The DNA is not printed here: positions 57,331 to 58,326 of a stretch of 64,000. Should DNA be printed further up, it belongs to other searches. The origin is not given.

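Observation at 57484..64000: Transaldolase-family gene plus HddA/LmbP-like GHMP kinase, SDRs and a UGDH-family protein inside the Wza/Wzc locus: candidate higher-carbon (heptose/octose) nucleotide-sugar branch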

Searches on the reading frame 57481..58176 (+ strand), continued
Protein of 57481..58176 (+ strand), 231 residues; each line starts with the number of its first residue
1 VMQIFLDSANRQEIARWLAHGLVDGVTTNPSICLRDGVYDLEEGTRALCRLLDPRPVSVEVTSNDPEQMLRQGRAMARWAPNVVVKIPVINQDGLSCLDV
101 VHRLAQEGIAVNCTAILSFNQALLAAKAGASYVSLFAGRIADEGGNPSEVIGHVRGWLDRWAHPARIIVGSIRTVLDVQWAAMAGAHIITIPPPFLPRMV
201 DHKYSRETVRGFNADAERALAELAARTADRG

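Call 37: search_solved_structures(query=L001:17805-18437:+, show_alignments=2)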
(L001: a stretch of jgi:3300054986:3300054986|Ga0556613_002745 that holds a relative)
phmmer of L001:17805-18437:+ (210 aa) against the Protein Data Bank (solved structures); distinct sequences matched with E-value up to 0.001: 15.
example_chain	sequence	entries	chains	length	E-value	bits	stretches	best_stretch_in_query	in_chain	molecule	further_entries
5ltz_A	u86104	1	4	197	7.5e-27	97.5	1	16-189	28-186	Phosphoheptose isomerase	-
5lu7_A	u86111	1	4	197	1.5e-26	96.5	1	16-189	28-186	Phosphoheptose isomerase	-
2xbl_A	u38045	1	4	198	2e-26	96.1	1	16-189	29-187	PHOSPHOHEPTOSE ISOMERASE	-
2x3y_A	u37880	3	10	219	2.8e-26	95.6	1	16-189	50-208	PHOSPHOHEPTOSE ISOMERASE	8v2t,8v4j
5lu5_A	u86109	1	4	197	2.9e-26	95.6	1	16-189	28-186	Phosphoheptose isomerase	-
5lu6_A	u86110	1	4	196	2.6e-25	92.5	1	16-189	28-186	Phosphoheptose isomerase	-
1tk9_A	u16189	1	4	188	2e-23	86.3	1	24-191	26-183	Phosphoheptose isomerase 1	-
5by2_A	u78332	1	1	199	1.5e-20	76.9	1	21-188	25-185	Phosphoheptose isomerase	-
2yva_A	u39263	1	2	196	7e-20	74.7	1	10-187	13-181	DnaA initiator-associating protein diaA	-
4u6n_A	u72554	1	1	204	8.1e-20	74.5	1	9-187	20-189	DnaA initiator-associating protein DiaA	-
1x92_A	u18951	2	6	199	5.3e-19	71.9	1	27-189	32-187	PHOSPHOHEPTOSE ISOMERASE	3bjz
5i01_A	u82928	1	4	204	8e-19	71.3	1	28-193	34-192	Phosphoheptose isomerase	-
1x94_A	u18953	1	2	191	2.3e-17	66.5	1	25-190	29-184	putative Phosphoheptose isomerase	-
2i22_A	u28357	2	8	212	1.7e-16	63.6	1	24-191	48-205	Phosphoheptose isomerase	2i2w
3trj_A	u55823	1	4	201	6.3e-14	55.3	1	6-196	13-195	Phosphoheptose isomerase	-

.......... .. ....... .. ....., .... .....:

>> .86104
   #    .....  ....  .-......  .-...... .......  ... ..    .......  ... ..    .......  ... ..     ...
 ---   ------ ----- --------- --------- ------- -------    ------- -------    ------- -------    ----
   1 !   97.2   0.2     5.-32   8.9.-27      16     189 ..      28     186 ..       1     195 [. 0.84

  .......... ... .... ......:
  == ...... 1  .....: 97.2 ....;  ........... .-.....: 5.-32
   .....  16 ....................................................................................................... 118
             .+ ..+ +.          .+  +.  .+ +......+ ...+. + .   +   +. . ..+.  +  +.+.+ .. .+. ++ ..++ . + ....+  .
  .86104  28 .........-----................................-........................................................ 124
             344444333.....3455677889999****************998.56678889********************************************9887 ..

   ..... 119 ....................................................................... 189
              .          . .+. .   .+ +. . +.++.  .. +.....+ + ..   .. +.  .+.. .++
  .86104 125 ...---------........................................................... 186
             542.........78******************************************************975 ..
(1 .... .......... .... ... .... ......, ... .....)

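Call 39: search_solved_structures(query=L001:16712-17779:+, show_alignments=0)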
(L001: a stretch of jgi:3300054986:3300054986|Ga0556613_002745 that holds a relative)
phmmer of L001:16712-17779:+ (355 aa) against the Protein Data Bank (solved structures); distinct sequences matched with E-value up to 0.001: 85 (the best 60 are shown).
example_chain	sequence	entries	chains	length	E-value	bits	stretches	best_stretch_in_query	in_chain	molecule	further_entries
6jw6_A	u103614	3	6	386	2.4e-28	102.8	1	7-348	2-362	Dehydrogenase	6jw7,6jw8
2glx_A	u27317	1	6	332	3.3e-28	102.3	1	13-339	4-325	1,5-anhydro-D-fructose reductase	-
6nor_A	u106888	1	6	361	8.6e-28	101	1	9-340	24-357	Putative NAD dependent dehydrogenase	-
8w9s_A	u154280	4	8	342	1.7e-26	96.7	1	9-340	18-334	NADH-dependent dihydrogenase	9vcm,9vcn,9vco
4hkt_A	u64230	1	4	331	4.2e-25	92.1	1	9-340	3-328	Inositol 2-dehydrogenase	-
4fb5_A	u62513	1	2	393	3.8e-24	89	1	7-256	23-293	Probable oxidoreductase protein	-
4koa_A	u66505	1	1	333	1.3e-23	87.2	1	11-340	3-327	1,5-anhydro-D-fructose reductase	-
6a3f_A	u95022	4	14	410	1.5e-23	87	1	10-210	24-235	Putative dehydrogenase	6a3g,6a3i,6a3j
7xr9_A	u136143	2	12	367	3.7e-23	85.7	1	9-219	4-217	DgpA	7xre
3e18_A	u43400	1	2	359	1.1e-22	84.1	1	11-255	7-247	oxidoreductase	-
9m3d_B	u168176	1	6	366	1.8e-22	83.5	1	10-339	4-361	DgpA1 from W974-1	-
5a02_A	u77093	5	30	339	3.5e-22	82.5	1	64-340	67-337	ALDOSE-ALDOSE OXIDOREDUCTASE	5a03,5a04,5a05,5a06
3q2i_A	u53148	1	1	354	2.3e-21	79.8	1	7-340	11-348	dehydrogenase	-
3euw_A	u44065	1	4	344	2.4e-20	76.5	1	7-345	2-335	Myo-inositol dehydrogenase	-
4h3v_A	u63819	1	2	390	3.1e-20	76.1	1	41-207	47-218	Oxidoreductase domain protein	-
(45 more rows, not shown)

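Call 44: search_protein_families(library=pfam, proteins=[L013:6168-7883:-, L013:8568-9365:+, L013:9367-10362:+, L013:10379-10978:-, L013:10975-11997:-, L013:11994-12863:-, L013:12718-13653:-, L013:13717-15171:-, L013:15173-16102:-, L013:15943-17238:-], max_evalue=0.00001)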
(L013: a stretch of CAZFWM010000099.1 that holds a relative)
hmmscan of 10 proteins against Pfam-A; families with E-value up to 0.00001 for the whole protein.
L013:6168-7883:- (571 aa): 2 families
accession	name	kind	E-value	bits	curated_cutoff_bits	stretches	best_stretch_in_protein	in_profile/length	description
PF16861.10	Carbam_trans_C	-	1.5e-51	174.8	27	1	399-571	1-170/170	Carbamoyltransferase C-terminus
PF02543.21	Carbam_trans_N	-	2e-34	120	24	1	17-348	2-345/346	Carbamoyltransferase N-terminus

L013:8568-9365:+ (265 aa): 3 families
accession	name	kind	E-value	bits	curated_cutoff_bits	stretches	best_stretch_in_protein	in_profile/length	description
PF00106.31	adh_short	-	2.7e-55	187.3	26.6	1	14-207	1-192/195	short chain dehydrogenase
PF13561.12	adh_short_C2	-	1.8e-50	172.1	27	1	20-242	1-230/236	Enoyl-(Acyl carrier protein) reductase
PF08659.16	KR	-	4.1e-07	30.5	22.6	1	16-136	3-124/180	KR domain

L013:9367-10362:+ (331 aa): 3 families
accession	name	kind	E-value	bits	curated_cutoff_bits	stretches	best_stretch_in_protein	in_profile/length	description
PF22725.1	GFO_IDH_MocA_C3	-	8.4e-23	81.1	27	1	125-245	1-123/124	GFO/IDH/MocA C-terminal domain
PF01408.29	GFO_IDH_MocA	-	3.9e-19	69.9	24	1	1-107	1-108/120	Oxidoreductase family, NAD-binding Rossmann fold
PF02894.22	GFO_IDH_MocA_C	-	7.7e-15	55.7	22.9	1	130-324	2-210/218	Oxidoreductase family, C-terminal alpha/beta domain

L013:10379-10978:- (199 aa): 1 family
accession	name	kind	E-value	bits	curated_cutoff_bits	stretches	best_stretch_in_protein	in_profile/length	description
PF13580.11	SIS_2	-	9.4e-09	35.9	27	1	13-120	9-115/138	SIS domain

L013:10975-11997:- (340 aa): 2 families
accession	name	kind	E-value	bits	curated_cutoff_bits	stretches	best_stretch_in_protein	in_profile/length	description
PF00288.32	GHMP_kinases_N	-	6.2e-12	46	22.3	1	74-154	9-87/87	GHMP kinases N terminal domain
PF08544.19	GHMP_kinases_C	-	1.5e-10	41.7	21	1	229-296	2-71/85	GHMP kinases C terminal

L013:11994-12863:- (289 aa): 2 families
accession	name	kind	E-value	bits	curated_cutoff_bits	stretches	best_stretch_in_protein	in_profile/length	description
PF00483.29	NTP_transferase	-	3.9e-16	59.8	21.2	1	53-175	3-129/245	Nucleotidyl transferase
PF12804.13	NTP_transf_3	-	2.2e-11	44.6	27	1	53-186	2-125/160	MobA-like NTP transferase domain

L013:12718-13653:- (311 aa): 5 families
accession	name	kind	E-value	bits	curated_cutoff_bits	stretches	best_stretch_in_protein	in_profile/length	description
PF01370.27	Epimerase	-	7.3e-47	160.2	20.9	1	3-236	1-239/240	NAD dependent epimerase/dehydratase family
PF16363.11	GDP_Man_Dehyd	-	1.8e-38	133.3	27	1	4-259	1-270/332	GDP-mannose 4,6 dehydratase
PF01073.25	3Beta_HSD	-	6.7e-16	58.6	22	1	5-222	2-227/280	3-beta hydroxysteroid dehydrogenase/isomerase family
PF13460.12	NAD_binding_10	-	6.7e-12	46.1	27.2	1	7-174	1-146/184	NAD(P)H-binding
PF04321.23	RmlD_sub_bind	-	1.4e-11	44.5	27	1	1-257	1-233/287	RmlD substrate binding domain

L013:13717-15171:- (484 aa): 2 families
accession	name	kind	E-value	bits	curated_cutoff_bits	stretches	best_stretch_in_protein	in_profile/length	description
PF02310.24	B12-binding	-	7.5e-18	65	32.1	1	29-142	7-120/121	B12 binding domain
PF04055.27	Radical_SAM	-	7.7e-18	65.7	29.5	1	220-377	3-165/166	Radical SAM superfamily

L013:15173-16102:- (309 aa): 2 families
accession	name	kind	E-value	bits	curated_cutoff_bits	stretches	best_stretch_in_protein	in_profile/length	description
PF00535.33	Glycos_transf_2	-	1.8e-21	77.2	23.3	1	63-210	1-154/168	Glycosyl transferase family 2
PF13641.12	Glyco_tranf_2_3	-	9.2e-08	32.8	27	1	61-177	2-123/230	Glycosyltransferase like family 2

L013:15943-17238:- (431 aa): 2 families
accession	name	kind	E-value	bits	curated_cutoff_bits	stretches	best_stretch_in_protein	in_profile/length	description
PF01593.30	Amino_oxidase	-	1.6e-19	71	19.8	1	10-351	1-362/443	Flavin containing amine oxidoreductase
PF13450.12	NAD_binding_8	-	3.2e-13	50.2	21.9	1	5-65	1-65/68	NAD(P)-binding Rossmann-like domain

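Call 45: search_protein_families(library=pfam, proteins=[L087:5382-6623:-, L087:7002-8360:+, L087:8374-9141:+, L087:9151-10059:+, L087:10010-11023:+, L087:11042-12085:+, L087:12113-13078:+, L087:15290-16384:+, L087:16360-17547:-, L087:17580-18500:-], max_evalue=0.00001)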
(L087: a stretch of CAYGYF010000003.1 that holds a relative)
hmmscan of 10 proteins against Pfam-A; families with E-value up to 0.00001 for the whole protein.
L087:5382-6623:- (413 aa): 0 families

L087:7002-8360:+ (452 aa): 1 family
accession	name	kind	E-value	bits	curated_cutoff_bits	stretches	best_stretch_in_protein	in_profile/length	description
PF01943.22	Polysacc_synt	-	8.6e-11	42.2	28.2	1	33-271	3-238/274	Polysaccharide biosynthesis protein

L087:8374-9141:+ (255 aa): 1 family
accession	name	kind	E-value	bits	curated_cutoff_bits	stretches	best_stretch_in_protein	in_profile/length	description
PF00535.33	Glycos_transf_2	-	1.1e-24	87.7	23.3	1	38-188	2-163/168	Glycosyl transferase family 2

L087:9151-10059:+ (302 aa): 4 families
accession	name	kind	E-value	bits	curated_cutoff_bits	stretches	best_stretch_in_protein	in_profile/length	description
PF00106.31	adh_short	-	3.6e-58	196.7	26.6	1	11-198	1-187/195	short chain dehydrogenase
PF13561.12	adh_short_C2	-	1e-52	179.5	27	1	17-252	1-231/236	Enoyl-(Acyl carrier protein) reductase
PF08659.16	KR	-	4.3e-08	33.7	22.6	1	14-124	4-117/180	KR domain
PF23441.1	SDR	-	4.8e-07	29.9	27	1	66-217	68-217/258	SDR-like rossmann domain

L087:10010-11023:+ (337 aa): 3 families
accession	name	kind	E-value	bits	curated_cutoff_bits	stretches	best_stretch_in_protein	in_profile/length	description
PF22725.1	GFO_IDH_MocA_C3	-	3.9e-29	101.6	27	1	127-248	1-123/124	GFO/IDH/MocA C-terminal domain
PF01408.29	GFO_IDH_MocA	-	8.4e-25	88.2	24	1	1-116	1-117/120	Oxidoreductase family, NAD-binding Rossmann fold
PF02894.22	GFO_IDH_MocA_C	-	2e-20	74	22.9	1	135-330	5-215/218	Oxidoreductase family, C-terminal alpha/beta domain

L087:11042-12085:+ (347 aa): 2 families
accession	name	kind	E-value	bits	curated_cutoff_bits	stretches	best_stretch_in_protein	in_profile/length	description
PF00535.33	Glycos_transf_2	-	5.5e-20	72.4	23.3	1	22-190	1-165/168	Glycosyl transferase family 2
PF13641.12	Glyco_tranf_2_3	-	7.5e-09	36.4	27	1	21-239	3-209/230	Glycosyltransferase like family 2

L087:12113-13078:+ (321 aa): 8 families
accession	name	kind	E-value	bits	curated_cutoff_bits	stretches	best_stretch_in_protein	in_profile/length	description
PF01370.27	Epimerase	-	1e-47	163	20.9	1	11-246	2-240/240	NAD dependent epimerase/dehydratase family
PF16363.11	GDP_Man_Dehyd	-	3.5e-43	148.8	27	1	11-310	1-330/332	GDP-mannose 4,6 dehydratase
PF02719.21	Polysacc_synt_2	-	8.1e-16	58.5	20.2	1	11-267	2-250/293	Polysaccharide biosynthesis protein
PF01073.25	3Beta_HSD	-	9e-16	58.2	22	1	12-133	2-122/280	3-beta hydroxysteroid dehydrogenase/isomerase family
PF13460.12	NAD_binding_10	-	2.4e-12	47.6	27.2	1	14-133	1-104/184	NAD(P)H-binding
PF04321.23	RmlD_sub_bind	-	3.1e-12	46.6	27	1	11-267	4-234/287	RmlD substrate binding domain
PF07993.18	NAD_binding_4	-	1.7e-07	31.1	20.1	0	12-186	1-211/258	Male sterility protein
PF00106.31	adh_short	-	4.3e-07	30.1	26.6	1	11-75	4-69/195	short chain dehydrogenase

L087:15290-16384:+ (364 aa): 6 families
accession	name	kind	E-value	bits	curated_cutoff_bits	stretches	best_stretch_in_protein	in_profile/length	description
PF16363.11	GDP_Man_Dehyd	-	1.1e-68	232.5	27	1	48-347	1-332/332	GDP-mannose 4,6 dehydratase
PF01370.27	Epimerase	-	1.6e-54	185.3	20.9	1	48-283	2-240/240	NAD dependent epimerase/dehydratase family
PF04321.23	RmlD_sub_bind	-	5.3e-15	55.7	27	1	46-200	2-137/287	RmlD substrate binding domain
PF01073.25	3Beta_HSD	-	3e-12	46.6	22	1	48-222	1-185/280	3-beta hydroxysteroid dehydrogenase/isomerase family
PF07993.18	NAD_binding_4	-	6.6e-10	39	20.1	0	98-230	78-219/258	Male sterility protein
PF02719.21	Polysacc_synt_2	-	6.3e-09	35.9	20.2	1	48-159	2-126/293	Polysaccharide biosynthesis protein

L087:16360-17547:- (395 aa): 8 families
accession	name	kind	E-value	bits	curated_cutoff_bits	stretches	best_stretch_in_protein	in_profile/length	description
PF13692.12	Glyco_trans_1_4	-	3.7e-29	102.2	27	1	212-355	3-141/142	Glycosyl transferases group 1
PF00534.26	Glycos_transf_1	-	5.5e-29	101.3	26.4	1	201-365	6-167/172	Glycosyl transferases group 1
PF13439.12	Glyco_transf_4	-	3.9e-25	89.3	28.5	1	16-191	1-170/170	Glycosyltransferase Family 4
PF13579.12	Glyco_trans_4_4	-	6.9e-19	69.2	29.7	1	17-186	1-158/158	Glycosyl transferase 4-like domain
PF20706.3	GT4-conflict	-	3.6e-12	46.4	26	1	152-376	144-376/385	Family 4 Glycosyltransferase in conflict systems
PF13524.12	Glyco_trans_1_2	-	6.1e-11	42.9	25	1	235-382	9-139/144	Glycosyl transferase-like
PF13477.12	Glyco_trans_4_2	-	2.4e-07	31.4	23.4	1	20-127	10-116/139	Glycosyl transferase 4-like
PF08323.17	Glyco_transf_5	-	5.2e-06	26.8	22.7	0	2-64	1-62/239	Starch synthase catalytic domain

L087:17580-18500:- (306 aa): 4 families
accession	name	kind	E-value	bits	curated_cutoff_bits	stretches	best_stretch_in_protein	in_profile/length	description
PF00535.33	Glycos_transf_2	-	6.5e-27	95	23.3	1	15-132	1-126/168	Glycosyl transferase family 2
PF13641.12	Glyco_tranf_2_3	-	8.8e-13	49.2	27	1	14-216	3-222/230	Glycosyltransferase like family 2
PF13632.12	Glyco_trans_2_3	-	3.5e-08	33.9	27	1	87-270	1-188/198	Glycosyl transferase family group 2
PF10111.15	Glyco_tranf_2_2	-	4.2e-08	33.4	27.3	1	15-113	1-110/276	Glycosyltransferase like family 2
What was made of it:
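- L087 has LmbM/L/Z-like genes without the precursor genes (call 45).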

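Call 51: list_cluster_members(proteins=[P0005, P0011, P0013, P0018, P0020, P0024, P0032, P0122, P0123, P0190])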
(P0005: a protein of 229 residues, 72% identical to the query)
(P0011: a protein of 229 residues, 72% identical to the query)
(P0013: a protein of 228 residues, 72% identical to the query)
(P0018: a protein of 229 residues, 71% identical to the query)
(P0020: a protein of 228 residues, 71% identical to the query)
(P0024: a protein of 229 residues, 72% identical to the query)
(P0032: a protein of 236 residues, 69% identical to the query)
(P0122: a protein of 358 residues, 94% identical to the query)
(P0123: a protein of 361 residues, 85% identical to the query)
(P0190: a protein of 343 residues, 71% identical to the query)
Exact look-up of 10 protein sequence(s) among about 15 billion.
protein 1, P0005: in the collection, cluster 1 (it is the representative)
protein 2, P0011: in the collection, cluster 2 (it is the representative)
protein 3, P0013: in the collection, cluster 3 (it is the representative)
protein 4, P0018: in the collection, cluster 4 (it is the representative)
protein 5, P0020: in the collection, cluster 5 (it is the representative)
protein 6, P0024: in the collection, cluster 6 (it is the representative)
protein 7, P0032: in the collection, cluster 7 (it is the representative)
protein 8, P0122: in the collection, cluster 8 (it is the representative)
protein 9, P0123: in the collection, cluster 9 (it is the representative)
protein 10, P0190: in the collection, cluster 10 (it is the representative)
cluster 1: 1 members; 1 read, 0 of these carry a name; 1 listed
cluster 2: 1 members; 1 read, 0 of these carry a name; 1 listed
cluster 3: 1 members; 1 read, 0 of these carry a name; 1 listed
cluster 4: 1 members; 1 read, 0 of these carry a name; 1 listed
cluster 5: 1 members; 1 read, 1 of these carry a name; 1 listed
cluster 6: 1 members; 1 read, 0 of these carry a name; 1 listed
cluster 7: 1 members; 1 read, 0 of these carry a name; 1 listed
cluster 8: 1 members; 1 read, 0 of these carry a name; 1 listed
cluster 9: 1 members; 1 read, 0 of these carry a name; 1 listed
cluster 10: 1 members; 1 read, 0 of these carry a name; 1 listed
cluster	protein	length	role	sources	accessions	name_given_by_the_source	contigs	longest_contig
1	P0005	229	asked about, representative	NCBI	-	-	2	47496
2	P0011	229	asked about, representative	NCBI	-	-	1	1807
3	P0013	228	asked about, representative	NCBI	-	-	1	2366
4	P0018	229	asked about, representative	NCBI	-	-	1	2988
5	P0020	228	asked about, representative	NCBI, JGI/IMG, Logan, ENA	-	transaldolase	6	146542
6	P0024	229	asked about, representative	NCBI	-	-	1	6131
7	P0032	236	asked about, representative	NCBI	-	-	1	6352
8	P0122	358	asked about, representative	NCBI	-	-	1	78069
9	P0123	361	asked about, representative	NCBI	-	-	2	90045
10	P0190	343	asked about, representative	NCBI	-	-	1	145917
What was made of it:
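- Tried and rejected: It gave no taxon names (call 51).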

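Call 55: find_encoding_contigs(protein=P0036, flank=10000, max_places=1)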
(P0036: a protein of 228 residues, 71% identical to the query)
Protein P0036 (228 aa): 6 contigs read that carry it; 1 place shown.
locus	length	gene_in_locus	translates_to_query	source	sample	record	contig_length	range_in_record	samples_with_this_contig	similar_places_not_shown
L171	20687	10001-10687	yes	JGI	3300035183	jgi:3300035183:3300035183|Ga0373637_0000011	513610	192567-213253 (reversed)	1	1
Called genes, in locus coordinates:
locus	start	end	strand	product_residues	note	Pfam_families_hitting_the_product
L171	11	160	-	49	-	-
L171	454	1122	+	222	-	PF00072:Response_reg, PF04545:Sigma70_r4 (faint), PF13384:HTH_23 (faint), PF00196:GerE, PF08281:Sigma70_r4_2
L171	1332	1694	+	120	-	-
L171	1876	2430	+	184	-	PF02357:NusG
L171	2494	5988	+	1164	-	PF02563:Poly_export, PF10531:SLBB, PF22461:SLBB_2 (weak), PF10531:SLBB (weak), PF22461:SLBB_2 (weak), PF10531:SLBB (weak)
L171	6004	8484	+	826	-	PF01569:PAP2, PF14052:Caps_assemb_Wzi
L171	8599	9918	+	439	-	PF02706:Wzz, PF13807:GNVR (weak)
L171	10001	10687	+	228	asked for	PF00923:TAL_FSA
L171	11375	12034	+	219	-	PF00534:Glycos_transf_1, PF13692:Glyco_trans_1_4, PF20706:GT4-conflict, PF13524:Glyco_trans_1_2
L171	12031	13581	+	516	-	-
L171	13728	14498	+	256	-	PF02475:TRM5-TYW2_MTfase, PF05050:Methyltransf_21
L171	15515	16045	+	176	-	PF04932:Wzy_C (faint)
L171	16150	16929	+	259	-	PF13578:Methyltransf_24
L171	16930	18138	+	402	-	PF13506:Glyco_transf_21, PF00535:Glycos_transf_2, PF13641:Glyco_tranf_2_3, PF13632:Glyco_trans_2_3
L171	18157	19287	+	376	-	PF01073:3Beta_HSD, PF01370:Epimerase, PF02719:Polysacc_synt_2, PF05368:NmrA, PF13460:NAD_binding_10, PF16363:GDP_Man_Dehyd, PF07993:NAD_binding_4, PF01370:Epimerase, +2 more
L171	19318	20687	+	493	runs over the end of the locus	PF13727:CoA_binding_3, PF02397:Bac_transf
